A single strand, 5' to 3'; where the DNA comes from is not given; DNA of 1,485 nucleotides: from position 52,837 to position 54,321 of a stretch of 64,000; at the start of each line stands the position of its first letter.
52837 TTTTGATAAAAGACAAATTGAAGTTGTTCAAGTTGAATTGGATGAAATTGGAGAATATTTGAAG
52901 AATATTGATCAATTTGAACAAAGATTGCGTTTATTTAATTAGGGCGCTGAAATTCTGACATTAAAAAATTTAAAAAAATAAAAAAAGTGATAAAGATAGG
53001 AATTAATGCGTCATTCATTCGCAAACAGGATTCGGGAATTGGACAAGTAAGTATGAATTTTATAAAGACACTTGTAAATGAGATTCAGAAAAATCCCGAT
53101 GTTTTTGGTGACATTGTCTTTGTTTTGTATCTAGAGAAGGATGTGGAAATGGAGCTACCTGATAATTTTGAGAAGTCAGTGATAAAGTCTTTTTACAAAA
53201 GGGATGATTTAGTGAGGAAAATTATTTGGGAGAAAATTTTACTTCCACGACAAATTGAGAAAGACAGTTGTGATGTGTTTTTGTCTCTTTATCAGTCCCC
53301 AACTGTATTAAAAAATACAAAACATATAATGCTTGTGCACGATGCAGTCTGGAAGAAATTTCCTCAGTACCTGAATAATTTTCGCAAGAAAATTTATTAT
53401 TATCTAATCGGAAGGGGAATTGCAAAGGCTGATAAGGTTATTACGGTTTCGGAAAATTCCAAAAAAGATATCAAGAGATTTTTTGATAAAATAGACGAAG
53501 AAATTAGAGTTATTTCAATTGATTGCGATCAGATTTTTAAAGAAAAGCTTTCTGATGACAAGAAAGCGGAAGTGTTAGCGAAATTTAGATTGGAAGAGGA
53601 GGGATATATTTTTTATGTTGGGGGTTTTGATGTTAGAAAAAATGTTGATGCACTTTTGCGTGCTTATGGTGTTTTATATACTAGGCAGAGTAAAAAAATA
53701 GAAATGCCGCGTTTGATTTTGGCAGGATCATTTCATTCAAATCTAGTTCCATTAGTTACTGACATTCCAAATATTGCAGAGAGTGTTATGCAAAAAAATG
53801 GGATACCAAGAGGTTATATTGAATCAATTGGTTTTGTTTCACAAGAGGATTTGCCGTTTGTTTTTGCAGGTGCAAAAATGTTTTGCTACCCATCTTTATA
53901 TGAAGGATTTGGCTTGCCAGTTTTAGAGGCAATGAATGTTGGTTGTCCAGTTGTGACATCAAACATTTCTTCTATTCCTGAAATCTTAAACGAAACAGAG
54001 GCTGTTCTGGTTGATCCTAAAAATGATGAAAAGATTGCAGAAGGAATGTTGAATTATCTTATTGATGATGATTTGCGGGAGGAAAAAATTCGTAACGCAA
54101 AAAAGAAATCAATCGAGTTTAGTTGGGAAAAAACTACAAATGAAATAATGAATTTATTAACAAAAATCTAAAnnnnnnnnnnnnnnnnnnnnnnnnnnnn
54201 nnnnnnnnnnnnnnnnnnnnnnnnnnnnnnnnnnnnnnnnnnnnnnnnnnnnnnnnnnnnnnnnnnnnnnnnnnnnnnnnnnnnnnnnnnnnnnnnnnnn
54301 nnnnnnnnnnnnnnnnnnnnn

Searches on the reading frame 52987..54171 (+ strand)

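Call 6: search_protein_families(library=pfam, proteins=[window:52987-54171:+], max_evalue=0.001)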
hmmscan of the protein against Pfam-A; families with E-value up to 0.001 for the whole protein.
window:52987-54171:+ (394 aa): 5 families
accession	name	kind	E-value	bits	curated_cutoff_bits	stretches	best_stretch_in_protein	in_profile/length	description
PF00534.26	Glycos_transf_1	-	4.1e-28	98.5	26.4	1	202-373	11-171/172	Glycosyl transferases group 1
PF13692.12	Glyco_trans_1_4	-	1.3e-22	81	27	1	207-358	3-140/142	Glycosyl transferases group 1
PF20706.3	GT4-conflict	-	3.2e-08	33.4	26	1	146-342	145-324/385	Family 4 Glycosyltransferase in conflict systems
PF13524.12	Glyco_trans_1_2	-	6e-07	29.9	25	1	278-387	29-142/144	Glycosyl transferase-like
PF13439.12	Glyco_transf_4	-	8.1e-07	29.6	28.5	1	64-176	42-162/170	Glycosyltransferase Family 4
